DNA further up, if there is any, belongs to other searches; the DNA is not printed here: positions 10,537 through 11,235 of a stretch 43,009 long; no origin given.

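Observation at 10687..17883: Kelch-headed, 23-module T9SS surface fibre with a DUF4907-like lipoprotein partner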

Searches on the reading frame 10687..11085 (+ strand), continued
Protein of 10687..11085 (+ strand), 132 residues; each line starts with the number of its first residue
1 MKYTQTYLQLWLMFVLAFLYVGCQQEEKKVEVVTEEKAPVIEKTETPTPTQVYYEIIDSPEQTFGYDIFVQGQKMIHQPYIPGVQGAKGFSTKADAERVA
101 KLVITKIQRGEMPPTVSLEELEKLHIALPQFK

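Call 40: fold_search(model_id=the predicted structure, library=pdb)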
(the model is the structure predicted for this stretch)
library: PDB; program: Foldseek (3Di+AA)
matches with E <= 10: 195; with E <= 0.001: 0
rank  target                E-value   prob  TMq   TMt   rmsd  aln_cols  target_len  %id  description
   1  2k7i_MODEL_1_A        8.3e-01  0.33  0.30  0.55   4.6        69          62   16  Solution NMR structure of protein ATU0232 from AGROBACTERIUM TUMEFACIENS. Northeast Structural Genomics Consor (released 2008-10-07)
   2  1w6t_B                1.1e+00  0.03  0.17  0.07  15.2       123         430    6  Crystal Structure Of Octameric Enolase From Streptococcus pneumoniae (released 2005-08-22)
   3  5boe_A                1.2e+00  0.10  0.27  0.10   8.3        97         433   14  Crystal structure of Staphylococcus aureus enolase in complex with PEP (released 2015-12-09)
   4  4joc                  1.2e+00  0.09  0.19  0.08  10.0        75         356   11  Crystal structure of human lysophosphatidic acid phosphatase type 6 complexed with Malonate (released 2013-07-10)
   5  3zlf_B                1.5e+00  0.06  0.21  0.08   6.6        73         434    8  Structure of group A Streptococcal enolase K312A mutant (released 2014-02-05)
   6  1jfm_A                1.5e+00  0.05  0.16  0.13  11.6        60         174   15  CRYSTAL STRUCTURE OF MURINE NK CELL LIGAND RAE-1 BETA (released 2002-02-20)
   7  2o48                  1.5e+00  0.03  0.17  0.08  16.1       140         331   15  Crystal structure of Mammalian Dimeric Dihydrodiol Dehydrogenase (released 2007-07-31)
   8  4job                  1.7e+00  0.08  0.18  0.08   9.9        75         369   12  Crystal structure of human lysophosphatidic acid phosphatase type 6 complexed with L-(+)-tartrate (released 2013-07-10)
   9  3zlh_C                2.3e+00  0.06  0.22  0.09   6.3        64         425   11  Structure of group A Streptococcal enolase (released 2014-02-05)
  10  8s89                  2.3e+00  0.03  0.16  0.06  16.7        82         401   12  Efficient and scalable protein design using a relaxed sequence space (released 2024-10-16)
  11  1mu2_B                2.4e+00  0.15  0.29  0.11   5.3        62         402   11  CRYSTAL STRUCTURE OF HIV-2 REVERSE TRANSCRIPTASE (released 2002-10-30)
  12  8kfp_MODEL_1_A        2.4e+00  0.14  0.26  0.45   4.0        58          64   17  Solution structure of Drosophila melanogaster R2D2 dsRBD1 (released 2024-06-26)
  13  1lwe_B                2.6e+00  0.08  0.25  0.11   8.0        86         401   15  CRYSTAL STRUCTURE OF M41L/T215Y MUTANT HIV-1 REVERSE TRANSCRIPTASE (RTMN) IN COMPLEX WITH NEVIRAPINE (released 2002-10-30)
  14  5bof_B                2.6e+00  0.07  0.26  0.10   9.2        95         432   14  Crystal Structure of Staphylococcus aureus Enolase (released 2015-12-09)
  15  9y49_AB               2.6e+00  0.03  0.18  0.12  17.6        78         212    9  Structure of tuco-tuco ribosome with P/E tRNA and eEF2 (rotated) (released 2026-02-18)
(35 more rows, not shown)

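Call 46: search_protein_families(library=pfam, proteins=[L039:8276-16222:+, L055:8221-16218:+, L009:8281-15132:+, L021:8346-14843:+], max_evalue=0.00001)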
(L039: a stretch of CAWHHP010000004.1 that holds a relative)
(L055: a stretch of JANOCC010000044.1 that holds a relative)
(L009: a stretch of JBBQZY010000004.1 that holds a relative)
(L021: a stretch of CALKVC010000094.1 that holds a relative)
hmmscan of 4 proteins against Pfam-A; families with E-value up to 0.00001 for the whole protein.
L039:8276-16222:+ (2649 aa): 5 families
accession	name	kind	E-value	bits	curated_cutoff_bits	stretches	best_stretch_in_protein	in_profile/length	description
PF24681.1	Kelch_KLHDC2_KLHL20_DRC7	-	3.1e-18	66.3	50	1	388-543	32-196/221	KLHDC2/KLHL20/DRC7 Kelch-repeats domain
PF21471.3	Reelin_subrepeat-B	-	9.4e-13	48.5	27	0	902-981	51-126/127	Reelin subrepeat B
PF01344.31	Kelch_1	-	3.8e-10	39.5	20.1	0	405-447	2-44/46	Kelch motif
PF13415.12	Kelch_3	-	1.1e-07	32.3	22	0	511-554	2-45/48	Galactose oxidase, central domain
PF00754.31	F5_F8_type_C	-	2.9e-06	27.8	28.2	0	2159-2203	60-101/127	F5/8 type C domain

L055:8221-16218:+ (2666 aa): 6 families
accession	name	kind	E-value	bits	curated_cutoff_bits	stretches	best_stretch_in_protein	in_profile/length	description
PF24681.1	Kelch_KLHDC2_KLHL20_DRC7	-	7.7e-20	71.6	50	2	462-588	61-192/221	KLHDC2/KLHL20/DRC7 Kelch-repeats domain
PF01344.31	Kelch_1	-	1.5e-15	56.8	20.1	0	406-448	2-44/46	Kelch motif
PF21471.3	Reelin_subrepeat-B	-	3.8e-12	46.5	27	0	907-984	53-126/127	Reelin subrepeat B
PF13415.12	Kelch_3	-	3.2e-11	43.5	22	0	415-448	1-35/48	Galactose oxidase, central domain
PF13964.12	Kelch_6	-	7.4e-07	29.4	25.3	0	515-540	15-41/50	Kelch motif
PF21722.4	Gly_rich_2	-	1.3e-06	29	24.3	1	66-286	7-223/226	Glycine-rich domain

L009:8281-15132:+ (2284 aa): 6 families
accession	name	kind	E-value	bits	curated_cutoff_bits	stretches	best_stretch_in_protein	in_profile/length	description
PF24681.1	Kelch_KLHDC2_KLHL20_DRC7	-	3.9e-54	183.7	50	3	1216-1396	2-194/221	KLHDC2/KLHL20/DRC7 Kelch-repeats domain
PF01344.31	Kelch_1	-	2.5e-40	136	20.1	0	1277-1304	19-45/46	Kelch motif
PF13415.12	Kelch_3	-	1.8e-38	130.4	22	0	1271-1316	3-47/48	Galactose oxidase, central domain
PF13964.12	Kelch_6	-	3.2e-17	62.3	25.3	0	1276-1305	18-47/50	Kelch motif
PF07646.21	Kelch_2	-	2.2e-11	43.5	21.3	0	894-920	19-43/48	Kelch motif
PF13418.12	Kelch_4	-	2.8e-09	37.2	21.6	0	1260-1303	2-46/49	Galactose oxidase, central domain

L021:8346-14843:+ (2166 aa): 6 families
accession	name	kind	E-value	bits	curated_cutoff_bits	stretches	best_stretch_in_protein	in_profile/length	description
PF24681.1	Kelch_KLHDC2_KLHL20_DRC7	-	7.7e-57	192.6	50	6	882-1073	7-212/221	KLHDC2/KLHL20/DRC7 Kelch-repeats domain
PF01344.31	Kelch_1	-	1.6e-36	123.8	20.1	0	275-297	19-41/46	Kelch motif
PF13415.12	Kelch_3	-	3.2e-35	120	22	0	977-1020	1-45/48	Galactose oxidase, central domain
PF13964.12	Kelch_6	-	4e-16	58.8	25.3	0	587-605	24-42/50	Kelch motif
PF13418.12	Kelch_4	-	4.1e-14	52.7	21.6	0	268-299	13-45/49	Galactose oxidase, central domain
PF07646.21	Kelch_2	-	1.9e-13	50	21.3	0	887-913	20-44/48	Kelch motif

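Call 60: search_protein_families(library=pfam, alignment_id=A4, max_evalue=0.001)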
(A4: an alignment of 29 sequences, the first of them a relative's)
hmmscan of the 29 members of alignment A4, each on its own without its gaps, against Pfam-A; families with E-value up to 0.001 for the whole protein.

A. member 1, L006:10359-10748:+ (130 aa): 1 family
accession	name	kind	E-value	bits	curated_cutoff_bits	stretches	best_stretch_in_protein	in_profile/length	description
PF18962.6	Por_Secre_tail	-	2.6e-13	50.5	27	1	52-129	1-75/75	Secretion system C-terminal sorting domain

B. families by the number of members that match (of 29 scanned): 14 families
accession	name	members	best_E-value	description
PF18962.6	Por_Secre_tail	23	1.5e-14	Secretion system C-terminal sorting domain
PF11617.13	Cu-binding_MopE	2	1.3e-12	Putative metal-binding motif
PF11589.14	DUF3244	2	5.1e-06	Domain of unknown function (DUF3244)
PF13585.12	CHU_C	2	7.5e-06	CHU_C Type IX secretion signal domain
PF07495.19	Y_Y_Y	2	6.2e-05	Y_Y_Y domain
PF19081.6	Ig_7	2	0.00051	Ig-like domain CHU_C associated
PF24681.1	Kelch_KLHDC2_KLHL20_DRC7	1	7.1e-09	KLHDC2/KLHL20/DRC7 Kelch-repeats domain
PF24996.1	NANM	1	7.3e-08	N-acetylneuraminate epimerase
PF01344.31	Kelch_1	1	8.1e-08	Kelch motif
PF13415.12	Kelch_3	1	1.2e-07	Galactose oxidase, central domain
PF13964.12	Kelch_6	1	2.6e-05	Kelch motif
PF07646.21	Kelch_2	1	0.00023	Kelch motif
PF16967.11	TcfC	1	0.00035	E-set like domain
PF13860.13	FlgD_ig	1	0.00081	FlgD Ig-like domain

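Call 65: find_encoding_contigs(protein=window:10687-11085:+, flank=1000, max_places=2)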
Protein window:10687-11085:+ (132 aa): no gene with exactly this product is on record in the collection.

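Call 79: fold_search(model_id=the predicted structure, library=viral)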
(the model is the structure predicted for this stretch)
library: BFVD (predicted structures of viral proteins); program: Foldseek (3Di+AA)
matches with E <= 10: 454; with E <= 0.001: 0
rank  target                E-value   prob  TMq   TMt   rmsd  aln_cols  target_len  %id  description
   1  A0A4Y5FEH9            1.8e-01  0.28  0.25  0.30   9.3        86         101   13  Uncharacterized protein [Lactobacillus phage 521B]
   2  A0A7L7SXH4            1.9e-01  0.91  0.30  0.65   2.7        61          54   16  (no name in the UniProt tables at hand)
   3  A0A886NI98            2.0e-01  0.30  0.26  0.25  11.3        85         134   13  (no name in the UniProt tables at hand)
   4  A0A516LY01            2.7e-01  0.21  0.27  0.24  13.1        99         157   12  (no name in the UniProt tables at hand)
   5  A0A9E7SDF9            3.0e-01  0.60  0.30  0.56   3.4        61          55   13  (no name in the UniProt tables at hand)
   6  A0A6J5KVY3            3.0e-01  0.16  0.26  0.25  15.9       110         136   14  ribonucleoside-diphosphate reductase [uncultured Caudovirales phage]
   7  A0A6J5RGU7            3.5e-01  0.44  0.33  0.34   4.3        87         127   13  Uncharacterized protein [uncultured Caudovirales phage]
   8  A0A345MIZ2            4.0e-01  0.13  0.22  0.22   9.6        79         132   13  Uncharacterized protein [Gordonia phage Daredevil]
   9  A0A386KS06            4.0e-01  0.10  0.17  0.16  20.0        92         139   12  Uncharacterized protein [Mycobacterium phage ArcusAngelus]
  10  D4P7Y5                4.3e-01  0.30  0.20  0.36   6.0        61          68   11  Gp10 [Rhodococcus phage ReqiPine5]
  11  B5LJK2                4.5e-01  0.60  0.37  0.46  12.7        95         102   15  DUF1508 domain-containing protein [Mycobacterium phage Myrna]
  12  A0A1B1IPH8            4.5e-01  0.13  0.16  0.20  18.0       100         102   12  (no name in the UniProt tables at hand)
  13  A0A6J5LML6            4.9e-01  0.09  0.18  0.29  15.1        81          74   12  Uncharacterized protein [uncultured Caudovirales phage]
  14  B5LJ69                5.6e-01  0.23  0.17  0.28  12.2        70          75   17  Uncharacterized protein [Mycobacterium phage Myrna]
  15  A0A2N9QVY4            5.9e-01  0.06  0.17  0.11  19.8       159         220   10  (no name in the UniProt tables at hand)
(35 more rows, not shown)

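Call 85: search_protein_families(library=pfam, proteins=[L001:3-287:+], max_evalue=0.01)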
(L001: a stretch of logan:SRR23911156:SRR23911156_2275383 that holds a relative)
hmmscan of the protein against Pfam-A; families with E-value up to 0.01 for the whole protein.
L001:3-287:+ (94 aa): 2 families
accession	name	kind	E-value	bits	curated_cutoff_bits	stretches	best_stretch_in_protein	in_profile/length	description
PF00534.26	Glycos_transf_1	-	1.3e-08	35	26.4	1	13-69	112-168/172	Glycosyl transferases group 1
PF13692.12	Glyco_trans_1_4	-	1.8e-06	28.7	27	1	5-59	88-142/142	Glycosyl transferases group 1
